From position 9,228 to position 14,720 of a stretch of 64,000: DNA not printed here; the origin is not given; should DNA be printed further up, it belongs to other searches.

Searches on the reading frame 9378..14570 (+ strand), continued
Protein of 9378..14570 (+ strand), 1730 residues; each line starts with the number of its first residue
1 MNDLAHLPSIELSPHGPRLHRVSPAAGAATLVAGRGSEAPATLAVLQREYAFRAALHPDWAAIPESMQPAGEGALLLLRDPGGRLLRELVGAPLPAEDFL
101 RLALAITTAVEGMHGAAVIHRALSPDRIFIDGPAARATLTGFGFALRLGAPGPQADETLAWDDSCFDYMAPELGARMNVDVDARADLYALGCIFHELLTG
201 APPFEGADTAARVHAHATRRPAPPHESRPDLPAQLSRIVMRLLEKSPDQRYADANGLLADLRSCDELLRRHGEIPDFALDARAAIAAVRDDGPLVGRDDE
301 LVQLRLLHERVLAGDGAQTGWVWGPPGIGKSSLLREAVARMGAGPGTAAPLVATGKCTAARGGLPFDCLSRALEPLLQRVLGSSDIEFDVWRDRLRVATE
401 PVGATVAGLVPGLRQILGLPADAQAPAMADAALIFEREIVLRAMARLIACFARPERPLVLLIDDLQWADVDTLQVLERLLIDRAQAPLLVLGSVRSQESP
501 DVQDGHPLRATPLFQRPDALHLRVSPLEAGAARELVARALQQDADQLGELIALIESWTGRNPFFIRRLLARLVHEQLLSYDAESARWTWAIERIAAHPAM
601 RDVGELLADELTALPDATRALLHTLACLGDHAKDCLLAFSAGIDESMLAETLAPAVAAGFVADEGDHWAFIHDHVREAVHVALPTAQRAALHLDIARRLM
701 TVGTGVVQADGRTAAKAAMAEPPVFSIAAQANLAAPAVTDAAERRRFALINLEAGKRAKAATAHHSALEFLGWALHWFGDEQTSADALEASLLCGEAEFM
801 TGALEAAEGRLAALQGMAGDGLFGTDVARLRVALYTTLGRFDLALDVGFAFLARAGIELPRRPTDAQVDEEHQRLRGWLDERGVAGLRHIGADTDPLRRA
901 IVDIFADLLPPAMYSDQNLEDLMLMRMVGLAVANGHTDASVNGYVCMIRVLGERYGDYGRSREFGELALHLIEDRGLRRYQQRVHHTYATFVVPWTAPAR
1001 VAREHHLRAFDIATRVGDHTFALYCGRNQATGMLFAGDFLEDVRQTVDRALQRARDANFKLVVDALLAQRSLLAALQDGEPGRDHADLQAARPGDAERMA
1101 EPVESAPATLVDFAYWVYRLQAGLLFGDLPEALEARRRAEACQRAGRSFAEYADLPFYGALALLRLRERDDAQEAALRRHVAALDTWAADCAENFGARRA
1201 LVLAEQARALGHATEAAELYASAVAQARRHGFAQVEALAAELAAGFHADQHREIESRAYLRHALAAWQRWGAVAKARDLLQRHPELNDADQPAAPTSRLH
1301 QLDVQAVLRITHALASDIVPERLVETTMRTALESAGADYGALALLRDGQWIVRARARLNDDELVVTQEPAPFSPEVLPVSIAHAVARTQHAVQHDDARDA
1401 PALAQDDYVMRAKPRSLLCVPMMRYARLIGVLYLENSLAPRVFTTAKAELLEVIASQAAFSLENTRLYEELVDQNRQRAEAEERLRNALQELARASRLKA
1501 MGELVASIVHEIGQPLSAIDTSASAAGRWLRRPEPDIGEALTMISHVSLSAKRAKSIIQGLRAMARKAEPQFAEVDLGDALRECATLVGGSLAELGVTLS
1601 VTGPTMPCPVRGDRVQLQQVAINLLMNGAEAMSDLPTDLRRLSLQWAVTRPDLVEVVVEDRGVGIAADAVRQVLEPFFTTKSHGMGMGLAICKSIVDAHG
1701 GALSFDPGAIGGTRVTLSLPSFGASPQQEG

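Call 30: find_encoding_contigs(protein=P0013, flank=10000, max_places=1)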
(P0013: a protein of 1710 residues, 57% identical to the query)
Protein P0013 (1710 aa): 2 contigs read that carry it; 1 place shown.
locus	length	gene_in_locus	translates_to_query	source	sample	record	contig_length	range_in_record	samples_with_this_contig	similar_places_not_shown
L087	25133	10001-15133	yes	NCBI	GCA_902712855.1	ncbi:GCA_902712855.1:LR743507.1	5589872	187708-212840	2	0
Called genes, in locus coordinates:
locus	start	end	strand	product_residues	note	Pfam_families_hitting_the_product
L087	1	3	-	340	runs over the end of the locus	PF00532:Peripla_BP_1, PF13407:Peripla_BP_4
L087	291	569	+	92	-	-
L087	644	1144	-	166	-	PF09537:DUF2383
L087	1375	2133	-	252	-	PF20408:Abhydrolase_11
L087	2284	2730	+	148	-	PF16747:Adhesin_E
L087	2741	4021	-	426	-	PF13091:PLDc_2, PF00614:PLDc (faint), PF13091:PLDc_2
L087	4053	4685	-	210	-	PF00072:Response_reg, PF00196:GerE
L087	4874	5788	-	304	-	PF00126:HTH_1, PF03466:LysR_substrate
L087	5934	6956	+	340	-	PF03401:TctC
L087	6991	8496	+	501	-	PF07364:DUF1485, PF07171:MlrC_C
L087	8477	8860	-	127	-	-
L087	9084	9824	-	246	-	PF00072:Response_reg, PF00486:Trans_reg_C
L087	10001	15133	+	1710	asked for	PF00069:Pkinase, PF07714:PK_Tyr_Ser-Thr, PF13191:AAA_16, PF13401:AAA_22 (weak), PF01590:GAF, PF13185:GAF_2, PF13492:GAF_3 (weak), PF02518:HATPase_c, +1 more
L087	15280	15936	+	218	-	PF00072:Response_reg, PF08281:Sigma70_r4_2 (weak), PF00196:GerE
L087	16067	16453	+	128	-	PF00072:Response_reg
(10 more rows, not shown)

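Call 31: find_encoding_contigs(protein=P0015, flank=10000, max_places=1)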
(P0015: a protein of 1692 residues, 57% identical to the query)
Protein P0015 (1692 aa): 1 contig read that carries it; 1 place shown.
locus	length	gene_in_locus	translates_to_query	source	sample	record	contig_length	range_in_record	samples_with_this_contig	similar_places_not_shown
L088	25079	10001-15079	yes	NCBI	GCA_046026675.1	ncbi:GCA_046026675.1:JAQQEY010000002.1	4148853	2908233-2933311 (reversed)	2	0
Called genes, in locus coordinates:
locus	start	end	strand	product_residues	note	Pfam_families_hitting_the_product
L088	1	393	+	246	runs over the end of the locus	PF00072:Response_reg, PF00486:Trans_reg_C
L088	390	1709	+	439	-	PF00672:HAMP, PF00512:HisKA (faint), PF02518:HATPase_c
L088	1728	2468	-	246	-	PF00106:adh_short, PF08659:KR, PF13561:adh_short_C2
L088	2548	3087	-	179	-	PF00440:TetR_N, PF16925:TetR_C_13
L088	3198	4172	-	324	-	PF00126:HTH_1, PF03466:LysR_substrate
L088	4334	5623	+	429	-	PF07690:MFS_1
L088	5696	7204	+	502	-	PF07364:DUF1485, PF07171:MlrC_C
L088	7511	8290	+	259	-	PF12146:Hydrolase_4 (faint), PF00561:Abhydrolase_1 (faint), PF12695:Abhydrolase_5 (weak), PF12697:Abhydrolase_6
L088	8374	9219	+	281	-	PF00561:Abhydrolase_1, PF12146:Hydrolase_4 (weak), PF12697:Abhydrolase_6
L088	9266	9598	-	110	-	-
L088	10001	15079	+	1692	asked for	PF00069:Pkinase, PF07714:PK_Tyr_Ser-Thr, PF13191:AAA_16, PF13401:AAA_22 (weak), PF01590:GAF, PF13185:GAF_2, PF00512:HisKA (weak), PF02518:HATPase_c, +1 more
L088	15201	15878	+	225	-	PF00072:Response_reg, PF08281:Sigma70_r4_2 (weak), PF00196:GerE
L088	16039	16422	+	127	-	PF00072:Response_reg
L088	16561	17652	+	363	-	PF00512:HisKA (weak), PF02518:HATPase_c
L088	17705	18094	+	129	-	PF17920:TetR_C_16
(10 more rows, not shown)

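Call 32: find_encoding_contigs(protein=P0058, flank=10000, max_places=1)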
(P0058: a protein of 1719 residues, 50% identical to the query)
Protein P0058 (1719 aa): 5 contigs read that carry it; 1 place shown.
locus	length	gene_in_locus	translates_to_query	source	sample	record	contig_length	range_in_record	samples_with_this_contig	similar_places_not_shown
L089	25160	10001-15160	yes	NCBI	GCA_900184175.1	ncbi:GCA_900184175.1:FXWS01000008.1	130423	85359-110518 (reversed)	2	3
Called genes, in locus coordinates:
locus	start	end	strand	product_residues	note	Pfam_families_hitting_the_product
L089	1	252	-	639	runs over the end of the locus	PF22638:FlgK_D1, PF21158:flgK_1st_1, PF06429:Flg_bbr_C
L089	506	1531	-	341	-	PF10135:Rod-binding, PF01832:Glucosaminidase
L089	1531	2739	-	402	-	PF02119:FlgI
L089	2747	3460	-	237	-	PF02107:FlgH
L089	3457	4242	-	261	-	PF00460:Flg_bb_rod, PF22692:LlgE_F_G_D1, PF06429:Flg_bbr_C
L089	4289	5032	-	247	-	PF00460:Flg_bb_rod (weak), PF22692:LlgE_F_G_D1, PF06429:Flg_bbr_C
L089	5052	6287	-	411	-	PF00460:Flg_bb_rod, PF22692:LlgE_F_G_D1, PF07559:FlgE_D2, PF06429:Flg_bbr_C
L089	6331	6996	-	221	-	PF03963:FlgD, PF13861:FLgD_tudor, PF13860:FlgD_ig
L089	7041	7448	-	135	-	PF00460:Flg_bb_rod, PF06429:Flg_bbr_C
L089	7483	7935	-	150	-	PF00460:Flg_bb_rod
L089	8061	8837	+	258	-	PF17656:ChapFlgA_N, PF08666:SAF, PF13144:ChapFlgA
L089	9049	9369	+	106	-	PF04316:FlgM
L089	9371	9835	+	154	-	PF05130:FlgN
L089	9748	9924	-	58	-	-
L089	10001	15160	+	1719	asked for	PF00069:Pkinase, PF13191:AAA_16, PF01590:GAF, PF13185:GAF_2, PF00512:HisKA (weak), PF02518:HATPase_c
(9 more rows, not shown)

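Call 53: find_encoding_contigs(protein=P0011, flank=10000, max_places=1)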
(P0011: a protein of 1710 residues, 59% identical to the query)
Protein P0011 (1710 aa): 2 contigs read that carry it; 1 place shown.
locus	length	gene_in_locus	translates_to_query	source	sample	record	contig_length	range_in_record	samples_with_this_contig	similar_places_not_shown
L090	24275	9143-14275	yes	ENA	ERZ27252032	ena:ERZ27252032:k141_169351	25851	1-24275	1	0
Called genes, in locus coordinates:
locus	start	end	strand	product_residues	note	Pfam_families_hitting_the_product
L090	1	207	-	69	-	?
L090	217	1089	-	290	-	PF01513:NAD_kinase, PF20143:NAD_kinase_C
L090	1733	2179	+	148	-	PF01628:HrcA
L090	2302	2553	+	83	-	-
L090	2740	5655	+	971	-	PF00486:Trans_reg_C, PF00931:NB-ARC (weak), PF25199:nSTAND_NTPase5 (faint), PF25872:HTH_77, PF13424:TPR_12 (faint)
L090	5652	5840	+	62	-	PF11755:DUF3311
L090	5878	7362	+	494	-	PF00474:SSF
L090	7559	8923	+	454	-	PF06441:EHN, PF00561:Abhydrolase_1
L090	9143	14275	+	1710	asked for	PF00069:Pkinase, PF13191:AAA_16, PF01590:GAF, PF13185:GAF_2, PF13492:GAF_3, PF00512:HisKA (weak), PF02518:HATPase_c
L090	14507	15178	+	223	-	PF13663:DUF4148 (weak)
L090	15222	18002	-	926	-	PF01799:Fer2_2, PF01315:Ald_Xan_dh_C, PF02738:MoCoBD_1, PF20256:MoCoBD_2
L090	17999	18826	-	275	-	PF00941:FAD_binding_5, PF03450:CO_deh_flav_C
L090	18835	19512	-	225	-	PF00440:TetR_N, PF17938:TetR_C_29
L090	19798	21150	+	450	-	PF01590:GAF, PF13185:GAF_2, PF00512:HisKA (weak), PF02518:HATPase_c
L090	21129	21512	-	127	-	PF00072:Response_reg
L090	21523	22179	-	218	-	PF00072:Response_reg, PF00196:GerE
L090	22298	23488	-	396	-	PF00578:AhpC-TSA, PF08534:Redoxin, PF13905:Thioredoxin_8, PF17991:Thioredoxin_10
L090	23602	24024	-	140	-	PF02566:OsmC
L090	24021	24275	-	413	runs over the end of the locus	PF02683:DsbD_TM (weak), PF00578:AhpC-TSA, PF08534:Redoxin, PF13905:Thioredoxin_8 (faint)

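Call 54: find_encoding_contigs(protein=P0016, flank=10000, max_places=1)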
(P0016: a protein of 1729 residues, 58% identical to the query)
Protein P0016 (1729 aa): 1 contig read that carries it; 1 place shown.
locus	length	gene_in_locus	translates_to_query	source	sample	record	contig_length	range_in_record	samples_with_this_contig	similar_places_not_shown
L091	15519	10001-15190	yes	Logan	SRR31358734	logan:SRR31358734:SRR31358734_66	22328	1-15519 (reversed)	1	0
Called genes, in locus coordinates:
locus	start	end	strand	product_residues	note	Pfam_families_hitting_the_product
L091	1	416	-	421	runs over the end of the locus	PF02417:Chromate_transp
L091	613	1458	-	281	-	PF06912:DUF1275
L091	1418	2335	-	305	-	PF00126:HTH_1, PF03466:LysR_substrate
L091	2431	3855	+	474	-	PF00171:Aldedh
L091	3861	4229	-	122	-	PF00072:Response_reg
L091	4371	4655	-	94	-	-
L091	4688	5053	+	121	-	-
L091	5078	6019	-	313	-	PF00126:HTH_1, PF03466:LysR_substrate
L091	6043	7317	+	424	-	PF02515:CoA_transf_3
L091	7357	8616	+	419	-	PF06863:DUF1254, PF06742:DUF1214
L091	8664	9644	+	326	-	PF03401:TctC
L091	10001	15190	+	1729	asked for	PF07714:PK_Tyr_Ser-Thr (weak), PF00069:Pkinase, PF13191:AAA_16, PF25199:nSTAND_NTPase5 (faint), PF13401:AAA_22 (faint), PF01590:GAF, PF13185:GAF_2, PF02518:HATPase_c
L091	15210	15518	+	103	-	?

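Call 55: find_encoding_contigs(protein=P0008, flank=10000, max_places=1)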
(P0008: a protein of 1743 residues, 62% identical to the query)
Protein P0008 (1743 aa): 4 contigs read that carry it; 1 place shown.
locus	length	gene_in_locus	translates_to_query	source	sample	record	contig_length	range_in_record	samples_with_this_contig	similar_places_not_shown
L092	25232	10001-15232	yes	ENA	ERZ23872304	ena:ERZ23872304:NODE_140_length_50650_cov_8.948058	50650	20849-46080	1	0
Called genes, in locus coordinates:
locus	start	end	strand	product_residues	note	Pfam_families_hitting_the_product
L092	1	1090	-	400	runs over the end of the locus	-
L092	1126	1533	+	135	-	PF04828:GFA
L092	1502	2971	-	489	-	PF01177:Asp_Glu_race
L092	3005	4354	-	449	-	PF00375:SDF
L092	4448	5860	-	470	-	PF00206:Lyase_1, PF10415:FumaraseC_C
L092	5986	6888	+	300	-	PF00126:HTH_1, PF03466:LysR_substrate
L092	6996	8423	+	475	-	PF00171:Aldedh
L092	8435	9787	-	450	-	PF06441:EHN, PF00561:Abhydrolase_1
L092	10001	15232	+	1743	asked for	PF00069:Pkinase, PF13191:AAA_16, PF13401:AAA_22 (weak), PF01590:GAF, PF13185:GAF_2, PF13492:GAF_3, PF02518:HATPase_c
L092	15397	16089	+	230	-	PF13663:DUF4148 (faint)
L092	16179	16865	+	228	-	PF00072:Response_reg, PF00196:GerE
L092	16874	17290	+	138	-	PF00072:Response_reg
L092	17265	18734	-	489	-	PF00474:SSF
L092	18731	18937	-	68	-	PF11755:DUF3311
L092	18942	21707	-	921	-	PF01799:Fer2_2, PF01315:Ald_Xan_dh_C (weak), PF02738:MoCoBD_1, PF20256:MoCoBD_2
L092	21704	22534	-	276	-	PF00941:FAD_binding_5, PF03450:CO_deh_flav_C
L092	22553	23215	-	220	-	PF00440:TetR_N, PF17938:TetR_C_29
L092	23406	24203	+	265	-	PF12695:Abhydrolase_5, PF12697:Abhydrolase_6, PF12146:Hydrolase_4 (weak), PF00561:Abhydrolase_1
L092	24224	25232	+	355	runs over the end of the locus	PF00561:Abhydrolase_1, PF12146:Hydrolase_4 (faint), PF12697:Abhydrolase_6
